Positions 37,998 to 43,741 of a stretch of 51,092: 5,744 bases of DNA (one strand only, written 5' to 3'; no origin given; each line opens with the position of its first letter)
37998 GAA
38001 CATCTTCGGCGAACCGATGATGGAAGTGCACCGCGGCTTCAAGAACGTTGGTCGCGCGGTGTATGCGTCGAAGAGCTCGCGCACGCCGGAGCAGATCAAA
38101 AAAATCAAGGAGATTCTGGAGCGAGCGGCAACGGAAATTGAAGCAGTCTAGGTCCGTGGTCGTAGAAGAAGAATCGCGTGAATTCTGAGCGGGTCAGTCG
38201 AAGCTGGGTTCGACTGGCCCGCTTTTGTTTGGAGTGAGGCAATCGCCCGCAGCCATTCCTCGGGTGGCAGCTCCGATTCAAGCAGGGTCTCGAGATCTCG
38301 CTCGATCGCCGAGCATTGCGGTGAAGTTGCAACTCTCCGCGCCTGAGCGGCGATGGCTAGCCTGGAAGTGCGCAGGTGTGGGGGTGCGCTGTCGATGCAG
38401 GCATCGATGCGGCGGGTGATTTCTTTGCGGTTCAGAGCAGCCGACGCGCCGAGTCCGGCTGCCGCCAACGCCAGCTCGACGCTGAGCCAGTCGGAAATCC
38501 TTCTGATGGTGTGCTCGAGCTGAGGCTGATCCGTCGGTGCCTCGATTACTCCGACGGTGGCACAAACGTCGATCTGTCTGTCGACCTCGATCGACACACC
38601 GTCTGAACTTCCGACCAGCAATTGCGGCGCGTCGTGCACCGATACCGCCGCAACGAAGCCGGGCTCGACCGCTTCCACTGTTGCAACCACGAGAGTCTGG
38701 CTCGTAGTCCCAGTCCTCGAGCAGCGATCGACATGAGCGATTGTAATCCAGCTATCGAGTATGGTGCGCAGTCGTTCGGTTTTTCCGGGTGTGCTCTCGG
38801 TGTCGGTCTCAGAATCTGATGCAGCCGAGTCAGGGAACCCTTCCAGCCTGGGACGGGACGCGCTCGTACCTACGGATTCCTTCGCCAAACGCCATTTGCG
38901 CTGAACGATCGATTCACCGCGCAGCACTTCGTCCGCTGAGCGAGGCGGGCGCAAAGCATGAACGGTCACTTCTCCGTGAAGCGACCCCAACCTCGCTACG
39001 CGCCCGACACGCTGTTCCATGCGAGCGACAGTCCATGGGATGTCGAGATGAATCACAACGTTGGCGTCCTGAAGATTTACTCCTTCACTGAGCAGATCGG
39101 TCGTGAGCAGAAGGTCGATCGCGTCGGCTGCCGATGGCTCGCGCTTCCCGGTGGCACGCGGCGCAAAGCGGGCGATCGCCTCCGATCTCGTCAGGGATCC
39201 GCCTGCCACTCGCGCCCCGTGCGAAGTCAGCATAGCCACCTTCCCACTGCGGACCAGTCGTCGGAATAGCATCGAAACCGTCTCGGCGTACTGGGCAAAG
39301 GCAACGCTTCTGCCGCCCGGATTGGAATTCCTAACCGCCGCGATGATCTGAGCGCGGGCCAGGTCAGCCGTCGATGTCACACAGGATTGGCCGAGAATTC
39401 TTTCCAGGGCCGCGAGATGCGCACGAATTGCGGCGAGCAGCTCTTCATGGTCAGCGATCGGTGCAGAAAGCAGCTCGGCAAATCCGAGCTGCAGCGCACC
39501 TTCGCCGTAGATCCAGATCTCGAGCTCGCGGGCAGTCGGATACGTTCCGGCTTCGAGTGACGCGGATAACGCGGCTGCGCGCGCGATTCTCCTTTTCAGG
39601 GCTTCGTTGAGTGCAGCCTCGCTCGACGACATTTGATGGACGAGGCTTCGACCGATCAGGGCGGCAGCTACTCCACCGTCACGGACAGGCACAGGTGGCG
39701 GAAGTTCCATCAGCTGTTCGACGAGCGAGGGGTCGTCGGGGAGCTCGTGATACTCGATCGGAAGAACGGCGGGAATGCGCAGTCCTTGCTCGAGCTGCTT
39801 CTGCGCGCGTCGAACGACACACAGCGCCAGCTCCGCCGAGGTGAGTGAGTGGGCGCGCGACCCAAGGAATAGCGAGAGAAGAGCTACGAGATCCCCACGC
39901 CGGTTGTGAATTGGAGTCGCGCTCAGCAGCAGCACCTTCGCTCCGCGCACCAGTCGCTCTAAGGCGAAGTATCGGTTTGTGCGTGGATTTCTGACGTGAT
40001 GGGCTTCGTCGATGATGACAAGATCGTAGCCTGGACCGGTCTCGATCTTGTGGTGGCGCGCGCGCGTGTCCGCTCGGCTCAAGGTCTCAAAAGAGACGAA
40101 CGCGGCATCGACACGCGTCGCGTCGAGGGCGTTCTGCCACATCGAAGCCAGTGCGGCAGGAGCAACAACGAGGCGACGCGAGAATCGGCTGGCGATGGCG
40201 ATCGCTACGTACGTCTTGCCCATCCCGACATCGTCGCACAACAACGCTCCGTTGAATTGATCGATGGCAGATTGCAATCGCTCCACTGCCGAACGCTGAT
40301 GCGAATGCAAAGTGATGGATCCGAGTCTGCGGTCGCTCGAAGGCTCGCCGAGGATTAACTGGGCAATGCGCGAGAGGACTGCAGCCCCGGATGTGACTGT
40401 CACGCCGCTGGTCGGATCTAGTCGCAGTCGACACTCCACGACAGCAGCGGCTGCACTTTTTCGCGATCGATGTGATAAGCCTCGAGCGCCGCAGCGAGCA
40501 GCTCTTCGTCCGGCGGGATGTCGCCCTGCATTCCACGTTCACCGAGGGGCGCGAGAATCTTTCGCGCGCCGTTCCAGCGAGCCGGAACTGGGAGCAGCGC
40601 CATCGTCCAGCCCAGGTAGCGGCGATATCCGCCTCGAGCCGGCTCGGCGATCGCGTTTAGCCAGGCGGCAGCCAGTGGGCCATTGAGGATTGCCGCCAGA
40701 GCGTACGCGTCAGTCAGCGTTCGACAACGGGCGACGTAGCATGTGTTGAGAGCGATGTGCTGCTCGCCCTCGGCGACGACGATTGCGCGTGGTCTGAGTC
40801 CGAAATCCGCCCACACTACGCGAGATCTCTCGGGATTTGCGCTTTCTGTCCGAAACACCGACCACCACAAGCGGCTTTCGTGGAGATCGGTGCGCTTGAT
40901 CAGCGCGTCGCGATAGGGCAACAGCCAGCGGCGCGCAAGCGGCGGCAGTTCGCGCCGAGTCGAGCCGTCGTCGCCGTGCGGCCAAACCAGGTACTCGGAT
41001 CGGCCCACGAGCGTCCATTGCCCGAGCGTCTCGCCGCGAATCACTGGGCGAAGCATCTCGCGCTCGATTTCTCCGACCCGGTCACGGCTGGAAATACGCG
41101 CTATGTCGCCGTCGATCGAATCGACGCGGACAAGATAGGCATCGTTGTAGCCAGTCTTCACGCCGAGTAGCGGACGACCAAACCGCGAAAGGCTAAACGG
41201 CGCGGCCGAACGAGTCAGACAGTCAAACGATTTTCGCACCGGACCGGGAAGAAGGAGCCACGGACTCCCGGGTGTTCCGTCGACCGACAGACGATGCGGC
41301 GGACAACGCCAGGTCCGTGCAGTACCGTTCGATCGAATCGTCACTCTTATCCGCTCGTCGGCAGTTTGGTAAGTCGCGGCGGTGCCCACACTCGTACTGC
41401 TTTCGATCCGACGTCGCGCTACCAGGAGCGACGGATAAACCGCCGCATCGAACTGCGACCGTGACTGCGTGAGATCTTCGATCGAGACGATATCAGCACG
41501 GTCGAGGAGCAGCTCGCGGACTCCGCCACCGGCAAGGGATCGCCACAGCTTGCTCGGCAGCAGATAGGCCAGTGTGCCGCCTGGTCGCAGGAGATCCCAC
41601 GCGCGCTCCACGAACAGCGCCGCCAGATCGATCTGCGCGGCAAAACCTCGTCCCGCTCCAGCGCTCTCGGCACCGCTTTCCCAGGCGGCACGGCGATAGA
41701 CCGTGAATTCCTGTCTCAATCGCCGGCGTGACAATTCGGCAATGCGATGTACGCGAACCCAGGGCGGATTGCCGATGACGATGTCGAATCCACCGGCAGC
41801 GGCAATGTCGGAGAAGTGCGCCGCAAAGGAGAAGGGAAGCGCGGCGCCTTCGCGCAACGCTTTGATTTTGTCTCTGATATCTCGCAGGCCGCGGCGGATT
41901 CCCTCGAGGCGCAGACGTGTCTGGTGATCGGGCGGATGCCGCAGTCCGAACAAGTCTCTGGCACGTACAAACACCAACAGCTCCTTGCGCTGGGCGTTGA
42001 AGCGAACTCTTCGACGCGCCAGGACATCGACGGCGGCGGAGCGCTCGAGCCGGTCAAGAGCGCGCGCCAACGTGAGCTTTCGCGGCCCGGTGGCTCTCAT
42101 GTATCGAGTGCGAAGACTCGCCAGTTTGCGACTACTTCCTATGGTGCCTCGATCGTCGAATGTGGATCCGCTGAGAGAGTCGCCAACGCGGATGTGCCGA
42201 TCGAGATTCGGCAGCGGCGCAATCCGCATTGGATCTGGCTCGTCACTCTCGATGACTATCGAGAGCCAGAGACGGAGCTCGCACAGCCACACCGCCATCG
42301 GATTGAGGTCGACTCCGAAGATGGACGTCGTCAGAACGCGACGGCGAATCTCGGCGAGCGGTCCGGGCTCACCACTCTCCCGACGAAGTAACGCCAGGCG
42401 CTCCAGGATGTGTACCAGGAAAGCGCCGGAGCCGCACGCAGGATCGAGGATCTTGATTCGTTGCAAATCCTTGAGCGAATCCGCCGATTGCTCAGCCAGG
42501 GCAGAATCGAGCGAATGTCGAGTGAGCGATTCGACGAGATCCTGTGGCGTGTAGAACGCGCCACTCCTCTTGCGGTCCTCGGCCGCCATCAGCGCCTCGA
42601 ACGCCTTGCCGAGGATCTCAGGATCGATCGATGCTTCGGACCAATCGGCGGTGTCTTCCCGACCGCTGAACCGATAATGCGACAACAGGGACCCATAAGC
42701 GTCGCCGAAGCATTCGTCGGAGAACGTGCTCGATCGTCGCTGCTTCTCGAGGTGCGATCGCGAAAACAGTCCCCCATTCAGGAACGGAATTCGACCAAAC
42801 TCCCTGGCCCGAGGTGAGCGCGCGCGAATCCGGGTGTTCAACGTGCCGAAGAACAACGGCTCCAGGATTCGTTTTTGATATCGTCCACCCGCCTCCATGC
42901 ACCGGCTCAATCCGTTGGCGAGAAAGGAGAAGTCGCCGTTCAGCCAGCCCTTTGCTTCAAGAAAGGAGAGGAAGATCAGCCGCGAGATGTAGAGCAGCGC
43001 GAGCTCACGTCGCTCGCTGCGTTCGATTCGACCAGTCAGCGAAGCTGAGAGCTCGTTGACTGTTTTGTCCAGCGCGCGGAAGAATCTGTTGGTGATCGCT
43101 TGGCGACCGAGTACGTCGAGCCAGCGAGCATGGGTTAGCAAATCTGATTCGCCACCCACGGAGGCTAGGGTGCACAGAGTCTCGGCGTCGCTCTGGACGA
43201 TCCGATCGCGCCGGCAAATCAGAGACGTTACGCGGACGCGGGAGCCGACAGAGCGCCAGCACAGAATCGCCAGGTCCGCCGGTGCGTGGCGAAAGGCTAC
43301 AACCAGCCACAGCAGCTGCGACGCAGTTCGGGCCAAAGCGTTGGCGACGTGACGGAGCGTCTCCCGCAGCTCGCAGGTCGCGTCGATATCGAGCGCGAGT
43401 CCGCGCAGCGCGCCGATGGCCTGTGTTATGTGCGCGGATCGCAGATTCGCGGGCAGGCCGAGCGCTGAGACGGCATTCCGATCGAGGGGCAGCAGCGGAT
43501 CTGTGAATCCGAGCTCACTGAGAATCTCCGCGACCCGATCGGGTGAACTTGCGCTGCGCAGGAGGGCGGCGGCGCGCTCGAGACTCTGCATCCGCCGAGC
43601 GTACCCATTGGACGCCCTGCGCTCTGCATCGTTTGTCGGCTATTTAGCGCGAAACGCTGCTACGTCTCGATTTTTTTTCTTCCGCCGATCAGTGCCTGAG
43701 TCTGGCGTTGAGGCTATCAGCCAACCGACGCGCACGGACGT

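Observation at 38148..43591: Overlapping operon of a PglX/Eco57I-like N6-adenine methyltransferase and an SNF2 helicase, with no nuclease and no known partner genes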

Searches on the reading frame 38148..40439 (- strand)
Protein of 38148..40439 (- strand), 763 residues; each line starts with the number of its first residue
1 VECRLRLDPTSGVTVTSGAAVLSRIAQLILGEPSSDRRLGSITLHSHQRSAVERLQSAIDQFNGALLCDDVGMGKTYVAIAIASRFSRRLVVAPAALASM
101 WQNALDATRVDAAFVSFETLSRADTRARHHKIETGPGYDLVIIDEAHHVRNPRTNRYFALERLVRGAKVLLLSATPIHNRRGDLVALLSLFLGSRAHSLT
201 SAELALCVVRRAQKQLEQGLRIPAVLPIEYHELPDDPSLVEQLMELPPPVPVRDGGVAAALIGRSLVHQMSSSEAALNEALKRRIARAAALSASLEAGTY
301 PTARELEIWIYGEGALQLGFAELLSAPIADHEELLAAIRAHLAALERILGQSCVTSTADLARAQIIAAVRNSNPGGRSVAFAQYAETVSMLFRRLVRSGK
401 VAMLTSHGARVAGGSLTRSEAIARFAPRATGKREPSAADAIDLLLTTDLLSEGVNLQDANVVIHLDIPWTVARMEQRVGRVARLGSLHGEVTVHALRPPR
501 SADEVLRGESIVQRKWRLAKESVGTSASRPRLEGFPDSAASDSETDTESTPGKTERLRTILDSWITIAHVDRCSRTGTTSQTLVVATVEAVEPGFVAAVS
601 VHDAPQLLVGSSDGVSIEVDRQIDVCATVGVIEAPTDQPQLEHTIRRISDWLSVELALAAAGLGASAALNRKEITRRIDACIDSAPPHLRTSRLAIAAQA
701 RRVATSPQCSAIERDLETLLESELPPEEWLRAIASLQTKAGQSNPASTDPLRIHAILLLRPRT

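Call 6: search_protein_families(library=pfam, proteins=[window:38148-40439:-], max_evalue=0.01)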
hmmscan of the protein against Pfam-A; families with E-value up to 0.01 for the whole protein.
window:38148-40439:- (763 aa): 4 families
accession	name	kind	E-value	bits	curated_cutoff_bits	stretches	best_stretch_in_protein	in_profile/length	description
PF00271.37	Helicase_C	-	2.1e-15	57.4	23.5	1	368-485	9-110/110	Helicase conserved C-terminal domain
PF00176.29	SNF2-rel_dom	-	4.8e-15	55.9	24.9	2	116-192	110-179/290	SNF2-related domain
PF04851.21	ResIII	-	1.1e-10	42.1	22.5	1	42-177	2-163/164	Type III restriction enzyme, res subunit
PF00270.35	DEAD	-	9.7e-05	22.6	26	0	139-179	119-163/167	DEAD/DEAH box helicase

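Call 7: search_protein_families(library=padloc, proteins=[window:38148-40439:-], max_evalue=0.01)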
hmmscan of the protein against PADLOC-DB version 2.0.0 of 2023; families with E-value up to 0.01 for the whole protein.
window:38148-40439:- (763 aa): 41 families (the best 25 are shown)
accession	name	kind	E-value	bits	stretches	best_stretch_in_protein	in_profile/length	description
PDLC02843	DpdE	-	5.1e-29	98.8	2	41-190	156-311/1091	DpdE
PDLC02840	DpdE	-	2e-25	87.3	2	41-201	157-326/1091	DpdE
PDLC02621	DrmD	-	1.2e-23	81.4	1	133-501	250-640/1040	DrmD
PDLC02623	DrmD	-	3.5e-22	76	3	439-492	578-631/1040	DrmD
PDLC04556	PDC-M27C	-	3.5e-21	73.3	3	133-198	189-262/892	-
PDLC02619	DrmD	-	1e-20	71.5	2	441-526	490-573/872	DrmD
PDLC01075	C3a139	-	5.7e-20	69.3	2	421-513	665-756/948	HKD+Snf2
PDLC02500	BrxHI|BrxHII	-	1.1e-18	65.2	1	438-488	527-577/933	BrxHI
PDLC04554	PDC-M27C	-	5e-18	62.7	3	134-199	192-265/1217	-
PDLC00659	HmaA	-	8.1e-17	58.3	1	439-486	565-612/1176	SNF2 helicase / DEAD-box helicase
PDLC02634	DrmD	-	8e-16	55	1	361-504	458-602/900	DrmD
PDLC02572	DrmA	-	9.4e-15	51.6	1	375-496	519-634/1043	DrmA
PDLC00628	ZorD1|ZorD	-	6.6e-14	48.6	1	33-104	506-581/1171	"SWI2/SNF2 helicase, Mrr-like nuclease"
PDLC02193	PLD_Helicase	-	1.8e-13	47.6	1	380-503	696-816/905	-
PDLC02841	DpdE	-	2.3e-13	46.8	2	42-191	167-319/1037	DpdE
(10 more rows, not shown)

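Call 8: search_protein_families(library=ncbifam, proteins=[window:38148-40439:-], max_evalue=0.01)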
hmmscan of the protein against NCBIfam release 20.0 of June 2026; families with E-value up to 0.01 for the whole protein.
window:38148-40439:- (763 aa): 11 families
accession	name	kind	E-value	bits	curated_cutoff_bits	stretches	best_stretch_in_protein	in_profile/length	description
NF041062.1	DpdE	equivalog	5.3e-35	120.7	500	2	41-190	151-311/1048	protein DpdE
NF038317.1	DISARM_DrmD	equivalog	5.3e-30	104.5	610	1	134-504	235-628/1021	DISARM system SNF2-like helicase DrmD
NF042964.1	phospholipD_antiphage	equivalog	6.5e-25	87.6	1100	2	272-504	593-809/895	phospholipase D-like domain-containing anti-phage protein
NF038318.1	DISARM_DrmD_b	equivalog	2.2e-20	72.4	950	2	441-526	487-570/868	DISARM system SNF2-like helicase DrmD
NF058637.1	helic_SCO1167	equivalog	1.6e-13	49.7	1200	1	41-188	467-634/932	SCO1167/SCO6262 family helicase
NF003426.0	PRK04914.1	equivalog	1.8e-13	49.7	576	2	115-176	254-316/959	RNA polymerase-associated protein RapA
NF053675.1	pilus_reg_Snf2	equivalog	4.8e-08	31.6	1100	1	43-188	584-748/1029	pilus expression-regulating Snf2 family helicase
NF041790.1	anti-phage_ZorD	equivalog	4.3e-07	28.2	1500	0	444-486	984-1026/1035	type I Zorya anti-phage system protein ZorD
NF008394.0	PRK11192.1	equivalog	0.00049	19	507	1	438-486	295-343/441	ATP-dependent RNA helicase SrmB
NF053711.1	RNA_heli_RhlE1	exception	0.00053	18.9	750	1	380-487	249-341/434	RNA helicase RhlE1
NF010337.0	PRK13766.1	equivalog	0.00077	17.7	610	1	364-494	355-476/781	Hef nuclease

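Call 12: find_homologous_proteins(query=window:38148-40439:-, max_evalue=1e-10)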
Query window:38148-40439:- (763 aa): 1955 proteins with E <= 1e-10 among 8000 candidates; the best 120 are listed.
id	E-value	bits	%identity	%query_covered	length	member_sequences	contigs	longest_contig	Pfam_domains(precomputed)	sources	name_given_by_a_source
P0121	0.0e+0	1338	83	100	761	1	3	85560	PF00270.36,PF00176.30,PF00271.38,PF04851.22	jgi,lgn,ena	-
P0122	0.0e+0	1118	73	96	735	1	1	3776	PF00176.30,PF00271.38,PF04851.22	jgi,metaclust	metaclust:\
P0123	0.0e+0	1082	85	78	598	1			PF00176.30,PF00271.38,PF04851.22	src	-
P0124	0.0e+0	1061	68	100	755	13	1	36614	PF00176.30,PF00271.38,PF04851.22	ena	-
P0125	0.0e+0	1027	67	96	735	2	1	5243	PF00176.30,PF00271.38,PF04851.22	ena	-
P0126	0.0e+0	1024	65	100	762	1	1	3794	PF00270.36,PF00176.30,PF00271.38,PF04851.22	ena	-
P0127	2.6e-293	993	64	100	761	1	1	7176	PF00176.30,PF00271.38,PF04851.22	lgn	-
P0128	5.1e-291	985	65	95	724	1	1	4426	PF00176.30,PF00271.38,PF04851.22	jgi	-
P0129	3.1e-289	979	65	95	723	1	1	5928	PF00176.30,PF00271.38,PF04851.22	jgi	jgi:superfamily II DNA or RNA helicase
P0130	1.0e-286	971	63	100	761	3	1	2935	PF00176.30,PF00271.38,PF04851.22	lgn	-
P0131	1.7e-284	964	63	100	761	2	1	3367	PF00176.30,PF00271.38,PF04851.22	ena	-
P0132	9.0e-283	958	65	92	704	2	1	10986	PF00176.30,PF00271.38,PF04851.22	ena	-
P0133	1.5e-282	957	63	100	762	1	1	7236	PF00176.30,PF00271.38,PF04851.22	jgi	-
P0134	1.6e-282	957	63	96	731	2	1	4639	PF00176.30,PF00271.38,PF04851.22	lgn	-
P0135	1.1e-281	955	65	92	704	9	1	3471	PF00176.30,PF00271.38,PF04851.22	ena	-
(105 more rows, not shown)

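Call 19: search_solved_structures(query=window:38148-40439:-, max_evalue=0.001)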
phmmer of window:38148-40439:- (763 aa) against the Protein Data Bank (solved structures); distinct sequences matched with E-value up to 0.001: 31.
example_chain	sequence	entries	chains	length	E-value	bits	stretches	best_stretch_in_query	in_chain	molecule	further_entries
1z63_A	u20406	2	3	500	3.9e-09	38.8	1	64-190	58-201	Helicase of the snf2/rad54 family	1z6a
8so8_A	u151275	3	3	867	7.3e-08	34.6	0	441-505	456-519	RNA polymerase-associated protein RapA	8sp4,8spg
4s20_K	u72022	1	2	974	8.9e-08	34.3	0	441-505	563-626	RNA polymerase-associated protein RapA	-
6bog_A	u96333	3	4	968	1.1e-07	34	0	441-505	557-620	RNA polymerase-associated protein RapA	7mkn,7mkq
7m8e_F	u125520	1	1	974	1.1e-07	34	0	441-505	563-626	RNA polymerase-associated protein RapA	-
8t0l_F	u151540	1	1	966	6.8e-07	31.4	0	441-505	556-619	RNA polymerase-associated protein RapA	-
6vzg_K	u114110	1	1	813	2.4e-05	26.3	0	141-193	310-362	Nuclear protein STH1/NPS1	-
6vz4_K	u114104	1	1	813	2.4e-05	26.3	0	141-193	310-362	Nuclear protein STH1/NPS1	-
8qy7_A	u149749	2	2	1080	2.6e-05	26.2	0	443-491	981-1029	DEAD/DEAH box helicase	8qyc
8he5_O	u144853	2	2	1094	3.4e-05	25.7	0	134-195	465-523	DNA repair protein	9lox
5jxr_A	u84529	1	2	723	6.5e-05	24.8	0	137-192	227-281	Chromatin-remodeling complex ATPase-like protein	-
5vvr_M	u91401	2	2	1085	7.8e-05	24.6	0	139-191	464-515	DNA repair and recombination protein RAD26 | RAD26 isoform 1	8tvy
6iy2_O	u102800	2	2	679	0.00011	24.1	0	140-194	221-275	Transcription regulatory protein SNF2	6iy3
6fhs_G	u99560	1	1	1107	0.00012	23.9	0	443-513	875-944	Ino80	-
8oo7_G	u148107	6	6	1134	0.00013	23.8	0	443-513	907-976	Chromatin-remodeling ATPase Ino80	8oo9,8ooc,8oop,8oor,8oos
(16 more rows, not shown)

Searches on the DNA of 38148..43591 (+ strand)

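Call 10: search_dna_similar(query=window:38148-43591:+, collection=plasmids, mode=near)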
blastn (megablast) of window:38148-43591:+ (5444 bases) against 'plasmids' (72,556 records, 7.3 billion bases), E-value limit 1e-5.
No match.
